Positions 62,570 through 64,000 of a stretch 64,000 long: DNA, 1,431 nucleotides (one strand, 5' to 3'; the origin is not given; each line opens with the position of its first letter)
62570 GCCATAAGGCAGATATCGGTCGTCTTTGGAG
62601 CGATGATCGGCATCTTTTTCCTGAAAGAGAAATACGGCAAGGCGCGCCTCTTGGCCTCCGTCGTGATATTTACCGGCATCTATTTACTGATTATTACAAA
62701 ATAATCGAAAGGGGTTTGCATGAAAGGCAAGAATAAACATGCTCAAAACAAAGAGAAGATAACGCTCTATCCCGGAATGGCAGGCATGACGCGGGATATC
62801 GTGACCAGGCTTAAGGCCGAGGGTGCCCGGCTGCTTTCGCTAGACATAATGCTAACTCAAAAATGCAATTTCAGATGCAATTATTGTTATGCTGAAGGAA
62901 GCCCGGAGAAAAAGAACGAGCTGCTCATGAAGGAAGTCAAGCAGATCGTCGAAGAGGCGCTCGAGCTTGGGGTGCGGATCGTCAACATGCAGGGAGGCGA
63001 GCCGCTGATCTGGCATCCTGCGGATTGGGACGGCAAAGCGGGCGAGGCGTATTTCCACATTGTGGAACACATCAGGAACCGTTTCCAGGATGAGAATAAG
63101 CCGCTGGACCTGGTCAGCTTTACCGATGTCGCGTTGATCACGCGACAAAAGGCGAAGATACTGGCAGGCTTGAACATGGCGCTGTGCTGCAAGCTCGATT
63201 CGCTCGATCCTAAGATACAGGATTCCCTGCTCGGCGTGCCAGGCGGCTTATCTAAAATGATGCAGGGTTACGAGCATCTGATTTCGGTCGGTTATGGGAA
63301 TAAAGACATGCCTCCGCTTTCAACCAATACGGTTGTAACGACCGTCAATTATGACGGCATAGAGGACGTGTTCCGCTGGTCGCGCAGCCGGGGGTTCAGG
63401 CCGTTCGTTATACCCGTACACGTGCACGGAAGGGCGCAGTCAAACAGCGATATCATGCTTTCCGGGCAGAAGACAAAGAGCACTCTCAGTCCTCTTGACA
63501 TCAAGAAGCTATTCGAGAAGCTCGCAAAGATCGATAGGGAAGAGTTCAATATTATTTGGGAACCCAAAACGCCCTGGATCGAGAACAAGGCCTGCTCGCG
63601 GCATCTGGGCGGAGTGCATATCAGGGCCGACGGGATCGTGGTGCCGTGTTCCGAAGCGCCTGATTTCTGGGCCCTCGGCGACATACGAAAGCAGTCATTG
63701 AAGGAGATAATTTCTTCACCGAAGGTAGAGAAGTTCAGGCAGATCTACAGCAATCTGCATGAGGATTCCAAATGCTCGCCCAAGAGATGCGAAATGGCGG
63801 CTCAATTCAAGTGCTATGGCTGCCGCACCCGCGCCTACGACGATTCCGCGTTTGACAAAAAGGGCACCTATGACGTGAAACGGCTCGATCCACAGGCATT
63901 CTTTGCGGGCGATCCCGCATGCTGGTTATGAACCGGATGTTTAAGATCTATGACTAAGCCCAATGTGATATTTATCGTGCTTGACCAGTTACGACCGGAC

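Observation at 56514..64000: Phosphonate biosynthesis locus with no visible aminotransferase/dehydrogenase step, flanked by AP-superfamily, rSAM/SPASM and sulfatase genes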

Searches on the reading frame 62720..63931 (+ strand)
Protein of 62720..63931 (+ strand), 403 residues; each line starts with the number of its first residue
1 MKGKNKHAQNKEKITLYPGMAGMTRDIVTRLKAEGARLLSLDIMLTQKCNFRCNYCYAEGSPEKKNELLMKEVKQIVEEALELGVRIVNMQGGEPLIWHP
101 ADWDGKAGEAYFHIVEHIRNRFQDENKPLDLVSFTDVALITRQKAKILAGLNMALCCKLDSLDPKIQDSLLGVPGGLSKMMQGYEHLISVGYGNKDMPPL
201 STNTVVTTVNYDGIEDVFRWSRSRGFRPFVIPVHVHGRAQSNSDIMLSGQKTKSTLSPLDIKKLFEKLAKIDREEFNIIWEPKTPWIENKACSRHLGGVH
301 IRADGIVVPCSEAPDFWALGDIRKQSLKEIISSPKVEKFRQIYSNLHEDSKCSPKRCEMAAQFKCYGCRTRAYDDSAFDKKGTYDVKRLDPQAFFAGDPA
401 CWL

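Call 3: search_protein_families(library=pfam, proteins=[window:62720-63931:+], max_evalue=0.01)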
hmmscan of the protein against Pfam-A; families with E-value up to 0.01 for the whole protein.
window:62720-63931:+ (403 aa): 3 families
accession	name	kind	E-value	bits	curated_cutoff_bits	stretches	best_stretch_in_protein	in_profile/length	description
PF04055.27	Radical_SAM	-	7.4e-14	52.7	29.5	1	45-220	3-165/166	Radical SAM superfamily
PF13186.11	SPASM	-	5.1e-11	43.1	21.5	1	292-357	1-66/67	Iron-sulfur cluster-binding domain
PF13353.11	Fer4_12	-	1.8e-06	28.7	22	1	35-152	5-110/137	4Fe-4S single cluster domain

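Call 6: find_encoding_contigs(protein=window:62720-63931:+, flank=10000, max_places=10)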
Protein window:62720-63931:+ (403 aa): 2 contigs read that carry it; 2 places shown.
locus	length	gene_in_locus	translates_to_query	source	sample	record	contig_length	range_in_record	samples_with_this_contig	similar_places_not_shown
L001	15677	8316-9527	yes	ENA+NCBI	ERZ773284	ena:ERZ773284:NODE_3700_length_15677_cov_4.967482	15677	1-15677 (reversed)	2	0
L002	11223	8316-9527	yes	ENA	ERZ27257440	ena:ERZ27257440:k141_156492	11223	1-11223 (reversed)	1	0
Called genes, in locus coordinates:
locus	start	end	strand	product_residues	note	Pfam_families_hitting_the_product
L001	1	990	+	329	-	?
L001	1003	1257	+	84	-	PF04193:PQ-loop, PF03083:MtN3_slv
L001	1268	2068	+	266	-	PF00112:Peptidase_C1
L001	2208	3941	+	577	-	PF01663:Phosphodiest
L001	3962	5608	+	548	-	PF13714:PEP_mutase, PF12804:NTP_transf_3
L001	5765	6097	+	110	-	-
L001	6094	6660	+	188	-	PF02775:TPP_enzyme_C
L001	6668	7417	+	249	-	PF00483:NTP_transferase (faint), PF01128:IspD (weak), PF12804:NTP_transf_3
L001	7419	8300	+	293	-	PF00892:EamA, PF03151:TPT (faint), PF06800:Sugar_transport (weak), PF00892:EamA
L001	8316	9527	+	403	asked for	PF13353:Fer4_12 (weak), PF04055:Radical_SAM, PF13186:SPASM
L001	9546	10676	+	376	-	PF00884:Sulfatase, PF16347:SGSH_C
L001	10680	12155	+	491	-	PF01943:Polysacc_synt, PF13440:Polysacc_synt_3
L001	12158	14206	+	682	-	PF13489:Methyltransf_23, PF08241:Methyltransf_11, PF08242:Methyltransf_12, PF13649:Methyltransf_25, PF13847:Methyltransf_31, PF13439:Glyco_transf_4, PF13579:Glyco_trans_4_4, PF00534:Glycos_transf_1, +4 more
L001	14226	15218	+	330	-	PF00106:adh_short (weak), PF01073:3Beta_HSD, PF01370:Epimerase, PF02719:Polysacc_synt_2, PF04321:RmlD_sub_bind, PF07993:NAD_binding_4, PF16363:GDP_Man_Dehyd, PF13460:NAD_binding_10, +1 more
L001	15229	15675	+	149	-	PF00483:NTP_transferase, PF12804:NTP_transf_3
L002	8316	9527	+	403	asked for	PF13353:Fer4_12 (weak), PF04055:Radical_SAM, PF13186:SPASM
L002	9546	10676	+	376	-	PF00884:Sulfatase, PF16347:SGSH_C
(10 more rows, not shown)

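Call 18: search_solved_structures(query=L001:9546-10676:+, max_evalue=0.001, show_alignments=3)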
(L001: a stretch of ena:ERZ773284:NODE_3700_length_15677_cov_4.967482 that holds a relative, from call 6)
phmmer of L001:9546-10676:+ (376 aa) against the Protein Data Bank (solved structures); distinct sequences matched with E-value up to 0.001: 47.
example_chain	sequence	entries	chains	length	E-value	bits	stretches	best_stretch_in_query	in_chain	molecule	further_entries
6hr5_A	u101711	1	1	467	3.2e-16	62.2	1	170-356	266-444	Alpha-L-rhamnosidase/sulfatase (GH78)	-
7p24_AAA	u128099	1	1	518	4.9e-14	55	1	175-366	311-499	Mucin-desulfating sulfatase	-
7stt_A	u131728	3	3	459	1.1e-13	53.8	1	106-351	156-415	N-acetylgalactosamine-6-sulfatase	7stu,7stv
7pth_A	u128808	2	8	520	1.3e-12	50.4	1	161-351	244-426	Choline sulfatase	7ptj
6g5z_A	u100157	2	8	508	3.1e-12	49.1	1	161-351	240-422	Choline-sulfatase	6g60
6fny_A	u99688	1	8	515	4.1e-12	48.7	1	161-351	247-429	Choline-sulfatase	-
6pt6_B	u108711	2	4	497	4.2e-12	48.7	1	171-371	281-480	exo-2S-iota carrageenan S1 sulfatase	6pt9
6ptk_A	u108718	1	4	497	5.7e-12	48.2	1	171-371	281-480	exo-2S-iota carrageenan S1 sulfatase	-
5g2v_A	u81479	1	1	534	6.5e-12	48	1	186-355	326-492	N-ACETYLGLUCOSAMINE-6-SULFATASE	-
6uss_A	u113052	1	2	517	7.1e-12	47.9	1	80-362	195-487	Sulfatase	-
6pt4_B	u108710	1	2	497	7.8e-12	47.8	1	171-371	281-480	exo-2S-iota carrageenan S1 sulfatase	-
9s03_A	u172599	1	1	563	6.4e-11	44.8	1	193-364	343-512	Putative sulfatase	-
3b5q_A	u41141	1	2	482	1.4e-10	43.6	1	175-351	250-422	Putative sulfatase yidJ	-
5g2t_A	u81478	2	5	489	1.5e-10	43.6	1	175-351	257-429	2-O GLYCOSAMINOGLYCAN SULFATASE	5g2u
7oza_AAA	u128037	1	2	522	3.8e-10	42.2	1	125-365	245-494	Putative secreted sulfatase ydeN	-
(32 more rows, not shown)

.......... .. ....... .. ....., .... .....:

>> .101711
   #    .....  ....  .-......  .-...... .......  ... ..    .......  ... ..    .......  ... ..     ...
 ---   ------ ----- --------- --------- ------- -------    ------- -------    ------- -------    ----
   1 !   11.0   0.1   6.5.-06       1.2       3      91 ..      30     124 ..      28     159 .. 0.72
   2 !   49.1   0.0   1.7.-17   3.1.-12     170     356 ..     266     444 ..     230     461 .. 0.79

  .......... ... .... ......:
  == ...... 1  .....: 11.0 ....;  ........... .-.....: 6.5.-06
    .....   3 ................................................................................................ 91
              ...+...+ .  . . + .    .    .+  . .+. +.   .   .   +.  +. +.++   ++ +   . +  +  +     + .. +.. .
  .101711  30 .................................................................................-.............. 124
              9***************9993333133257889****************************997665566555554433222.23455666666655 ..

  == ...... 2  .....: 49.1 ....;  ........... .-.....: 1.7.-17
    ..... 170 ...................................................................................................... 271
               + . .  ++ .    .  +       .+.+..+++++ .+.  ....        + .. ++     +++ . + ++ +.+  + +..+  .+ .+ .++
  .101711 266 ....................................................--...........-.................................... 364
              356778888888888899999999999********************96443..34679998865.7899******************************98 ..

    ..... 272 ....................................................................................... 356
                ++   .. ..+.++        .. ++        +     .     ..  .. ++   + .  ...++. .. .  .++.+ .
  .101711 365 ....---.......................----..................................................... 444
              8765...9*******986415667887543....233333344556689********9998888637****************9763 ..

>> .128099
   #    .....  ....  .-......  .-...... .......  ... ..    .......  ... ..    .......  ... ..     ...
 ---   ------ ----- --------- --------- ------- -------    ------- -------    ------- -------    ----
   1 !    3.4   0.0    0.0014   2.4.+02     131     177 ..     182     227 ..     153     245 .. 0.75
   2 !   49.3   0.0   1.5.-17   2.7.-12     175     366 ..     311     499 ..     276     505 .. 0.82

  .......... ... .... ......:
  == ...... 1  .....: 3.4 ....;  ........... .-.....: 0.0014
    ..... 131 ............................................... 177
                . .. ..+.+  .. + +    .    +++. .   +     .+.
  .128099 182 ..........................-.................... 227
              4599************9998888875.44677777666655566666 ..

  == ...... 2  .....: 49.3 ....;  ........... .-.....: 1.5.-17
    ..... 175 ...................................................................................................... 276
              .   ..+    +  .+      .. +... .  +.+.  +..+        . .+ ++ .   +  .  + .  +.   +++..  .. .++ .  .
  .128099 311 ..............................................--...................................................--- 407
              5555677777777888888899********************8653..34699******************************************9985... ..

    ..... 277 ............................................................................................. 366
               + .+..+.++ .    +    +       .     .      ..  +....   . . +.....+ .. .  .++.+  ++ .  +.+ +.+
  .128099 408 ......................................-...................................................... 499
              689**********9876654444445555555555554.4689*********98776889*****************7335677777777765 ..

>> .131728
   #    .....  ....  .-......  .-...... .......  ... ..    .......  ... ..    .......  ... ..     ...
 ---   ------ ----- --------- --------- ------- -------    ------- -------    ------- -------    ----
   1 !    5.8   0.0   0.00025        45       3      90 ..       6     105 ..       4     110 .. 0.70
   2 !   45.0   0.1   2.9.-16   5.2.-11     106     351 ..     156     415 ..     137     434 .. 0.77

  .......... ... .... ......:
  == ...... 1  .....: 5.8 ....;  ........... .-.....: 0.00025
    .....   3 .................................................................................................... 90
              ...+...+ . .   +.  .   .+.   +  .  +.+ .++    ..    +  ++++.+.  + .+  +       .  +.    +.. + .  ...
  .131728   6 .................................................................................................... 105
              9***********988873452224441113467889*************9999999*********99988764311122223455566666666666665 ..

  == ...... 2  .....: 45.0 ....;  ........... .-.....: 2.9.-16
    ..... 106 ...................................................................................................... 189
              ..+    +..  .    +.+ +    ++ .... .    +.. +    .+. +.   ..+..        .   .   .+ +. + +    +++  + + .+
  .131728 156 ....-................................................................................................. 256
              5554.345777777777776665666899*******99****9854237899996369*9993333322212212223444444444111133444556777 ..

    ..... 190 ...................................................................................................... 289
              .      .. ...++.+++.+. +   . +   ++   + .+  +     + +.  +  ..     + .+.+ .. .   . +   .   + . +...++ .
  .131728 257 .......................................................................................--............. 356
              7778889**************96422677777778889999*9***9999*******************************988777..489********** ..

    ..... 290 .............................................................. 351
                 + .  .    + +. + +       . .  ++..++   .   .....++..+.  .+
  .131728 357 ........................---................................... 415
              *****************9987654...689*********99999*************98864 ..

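Call 19: search_solved_structures(query=window:62720-63931:+, max_evalue=0.001, show_alignments=2)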
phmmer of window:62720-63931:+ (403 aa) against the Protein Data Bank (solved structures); distinct sequences matched with E-value up to 0.001: 5.
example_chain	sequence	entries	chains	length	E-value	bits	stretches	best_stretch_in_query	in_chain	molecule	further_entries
6efn_A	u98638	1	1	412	1e-05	27.8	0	11-95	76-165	Sporulation killing factor maturation protein SkfB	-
1tv7_A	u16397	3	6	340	1.4e-05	27.3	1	35-99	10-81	Molybdenum cofactor biosynthesis protein A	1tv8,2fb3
2fb2_A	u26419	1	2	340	1.7e-05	27.1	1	35-99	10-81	Molybdenum cofactor biosynthesis protein A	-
4k37_A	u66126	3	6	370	2.3e-05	26.6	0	301-378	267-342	Anaerobic sulfatase-maturating enzyme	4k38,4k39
4k36_A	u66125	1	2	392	2.9e-05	26.3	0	301-378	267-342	Anaerobic sulfatase-maturating enzyme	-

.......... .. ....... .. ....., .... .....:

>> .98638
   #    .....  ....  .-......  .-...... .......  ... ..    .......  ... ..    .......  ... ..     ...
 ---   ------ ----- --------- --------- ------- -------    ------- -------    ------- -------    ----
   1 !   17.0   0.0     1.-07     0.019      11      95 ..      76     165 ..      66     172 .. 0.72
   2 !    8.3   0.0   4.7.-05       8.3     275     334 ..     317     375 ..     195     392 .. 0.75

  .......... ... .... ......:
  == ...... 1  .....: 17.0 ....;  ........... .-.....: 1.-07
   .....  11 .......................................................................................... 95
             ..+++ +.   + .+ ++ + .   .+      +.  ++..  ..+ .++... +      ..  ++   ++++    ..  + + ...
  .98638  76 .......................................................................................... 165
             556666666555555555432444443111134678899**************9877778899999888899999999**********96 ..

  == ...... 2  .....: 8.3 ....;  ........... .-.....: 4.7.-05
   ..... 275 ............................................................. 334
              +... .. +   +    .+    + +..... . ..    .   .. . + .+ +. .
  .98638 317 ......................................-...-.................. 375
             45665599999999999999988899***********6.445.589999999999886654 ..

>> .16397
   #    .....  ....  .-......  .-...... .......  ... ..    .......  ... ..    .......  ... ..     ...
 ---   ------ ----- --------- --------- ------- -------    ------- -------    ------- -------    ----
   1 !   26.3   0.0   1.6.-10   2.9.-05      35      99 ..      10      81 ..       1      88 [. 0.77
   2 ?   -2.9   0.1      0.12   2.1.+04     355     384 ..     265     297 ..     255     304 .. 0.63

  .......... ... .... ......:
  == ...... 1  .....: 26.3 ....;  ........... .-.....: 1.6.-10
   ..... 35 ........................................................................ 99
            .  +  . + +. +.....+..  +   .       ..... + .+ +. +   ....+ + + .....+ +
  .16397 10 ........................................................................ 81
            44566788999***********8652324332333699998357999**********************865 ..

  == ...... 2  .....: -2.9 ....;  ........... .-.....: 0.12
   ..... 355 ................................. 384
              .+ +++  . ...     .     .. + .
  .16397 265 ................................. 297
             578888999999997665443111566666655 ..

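Call 20: search_protein_families(library=ncbifam, proteins=[window:62720-63931:+, L001:9546-10676:+, L001:10680-12155:+, L001:12158-14206:+], max_evalue=0.001)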
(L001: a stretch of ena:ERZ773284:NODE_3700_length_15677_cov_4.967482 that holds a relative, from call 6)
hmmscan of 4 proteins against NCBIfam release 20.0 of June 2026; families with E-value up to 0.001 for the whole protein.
window:62720-63931:+ (403 aa): 60 families (the best 25 are shown)
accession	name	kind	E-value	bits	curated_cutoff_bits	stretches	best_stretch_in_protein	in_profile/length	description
NF001199.0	PRK00164.2-1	equivalog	5.2e-18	65.2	231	1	37-224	10-178/308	GTP 3',8-cyclase MoaA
TIGR04545.1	rSAM_ahbD_hemeb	equivalog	6.9e-18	65.2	500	1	45-375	6-324/339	heme b synthase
TIGR02666.1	moaA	equivalog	2.4e-17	62.9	284.05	1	40-250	11-210/336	GTP 3',8-cyclase MoaA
TIGR04055.1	rSAM_NirJ2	equivalog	7.3e-17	61.9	500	1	46-375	7-312/326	putative heme d1 biosynthesis radical SAM protein NirJ2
TIGR02668.1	moaA_archaeal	equivalog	1.4e-16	60.4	325.25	1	37-263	8-217/303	GTP 3',8-cyclase MoaA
NF050035.1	rSAM_WgK_link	exception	1.5e-15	57.1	650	1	41-189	11-145/367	radical SAM/SPASM peptide maturase WgkB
NF045574.1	sacti_mat_StsB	exception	6.5e-13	48.3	625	1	34-99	91-156/466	StsB family radical SAM/SPASM domain sactipeptide maturase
TIGR04317.1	W_rSAM_matur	equivalog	1e-12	47.9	380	1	41-367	6-331/349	tungsten cofactor oxidoreductase radical SAM maturase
TIGR04250.1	SCM_rSAM_ScmE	equivalog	1.1e-12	47.5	400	2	40-97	4-62/358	SynChlorMet cassette radical SAM/SPASM protein ScmE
NF012164.0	AlbA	equivalog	1.9e-12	46.4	850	1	26-381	100-424/442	subtilosin maturase AlbA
NF041298.1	rSAM_mat_DynA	equivalog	4.9e-12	45.5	450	1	46-374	8-327/356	dynobactin maturation radical SAM/SPASM protein DynA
TIGR04053.2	TIGR04053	equivalog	5.8e-12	45.5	395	1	45-245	14-198/366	TIGR04053 family radical SAM/SPASM domain-containing protein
NF047865.1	rSAM_PapB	equivalog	5e-11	42.4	340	1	39-360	3-309/330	PapB family radical SAM/SPASM ranthipeptide maturase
NF049973.1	radical_Rv1681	equivalog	1.7e-10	40.4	380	1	12-98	48-132/326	Rv1681 family radical SAM protein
TIGR04347.1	pseudo_SAM_Halo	equivalog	7.3e-10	38.7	525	1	45-251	44-230/390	TIGR04347 family pseudo-SAM/SPASM protein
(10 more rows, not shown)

L001:9546-10676:+ (376 aa): 4 families
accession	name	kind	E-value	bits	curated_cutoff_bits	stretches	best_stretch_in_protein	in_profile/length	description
TIGR03417.1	chol_sulfatase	equivalog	2.7e-21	76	433.45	2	166-363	242-434/500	choline-sulfatase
NF010322.0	PRK13759.1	equivalog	8.8e-20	70.6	481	2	177-361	272-446/486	arylsulfatase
NF052527.1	Mn_arylsulf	exception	4.2e-15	55.6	850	2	175-355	267-436/479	manganese-dependent arylsulfatase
NF045661.1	HdlasePehA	equivalog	7.3e-11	41.3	900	1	175-294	284-399/506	phosphoric/sulfuric ester hydrolase PehA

L001:10680-12155:+ (491 aa): 0 families

L001:12158-14206:+ (682 aa): 50 families (the best 25 are shown)
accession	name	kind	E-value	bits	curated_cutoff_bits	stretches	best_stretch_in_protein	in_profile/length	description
TIGR03088.1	stp2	hypoth_equivalog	4.6e-58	197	409.05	1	306-672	3-372/374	TIGR03088 family PEP-CTERM/XrtA system glycosyltransferase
TIGR03999.1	thiol_BshA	equivalog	2e-40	138.9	273.7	1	467-674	169-374/375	N-acetyl-alpha-D-glucosaminyl L-malate synthase BshA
TIGR02149.1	glgA_Coryne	subfamily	5.8e-38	131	302.4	1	317-672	16-389/391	glycogen synthase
NF041876.1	EPS_EpsE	equivalog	9.5e-34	117.3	400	1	500-666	216-389/389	exopolysaccharide biosynthesis GT4 family glycosyltransferase EpsE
TIGR04157.1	glyco_rSAM_CFB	subfamily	3.2e-28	98.8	400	1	439-670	167-406/406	TIGR04157 family glycosyltransferase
TIGR03449.1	mycothiol_MshA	equivalog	4.1e-28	98.4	462.5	1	440-674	163-404/406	D-inositol-3-phosphate glycosyltransferase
NF053787.1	GlcN_PG_synth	equivalog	1.3e-24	86.8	480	1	474-673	173-359/361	N-acetylglucosaminyl phosphatidylglycerol synthase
TIGR04063.1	stp3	hypoth_equivalog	1.4e-24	86.7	442.05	1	443-673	159-395/397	TIGR04063 family PEP-CTERM/XrtA system glycosyltransferase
NF047684.1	TeichurnBiosyTuaC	equivalog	8.6e-23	80.9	550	1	469-673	189-389/391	teichuronic acid biosynthesis protein TuaC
NF038298.1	EPS_HpsO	equivalog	1e-22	80.5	575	1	429-673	134-387/388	hormogonium polysaccharide biosynthesis glycosyltransferase HpsO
TIGR04047.1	MSMEG_0565_glyc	hypoth_equivalog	4.3e-21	75.4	259.85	1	443-671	140-372/373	MSMEG_0565 family glycosyltransferase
NF007640.0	PRK10307.1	subfamily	3.6e-19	69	276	1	434-670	164-404/411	WcaI family glycosyltransferase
NF012028.0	PRK15484.1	subfamily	3.7e-19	69.1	618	1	470-668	166-373/380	lipopolysaccharide N-acetylglucosaminyltransferase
NF011726.0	PRK15179.1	equivalog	1.5e-18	66.4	733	1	376-667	391-688/694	Vi polysaccharide biosynthesis protein TviE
TIGR02470.1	sucr_synth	equivalog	9.6e-15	53.7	810.4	1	574-669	645-744/784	sucrose synthase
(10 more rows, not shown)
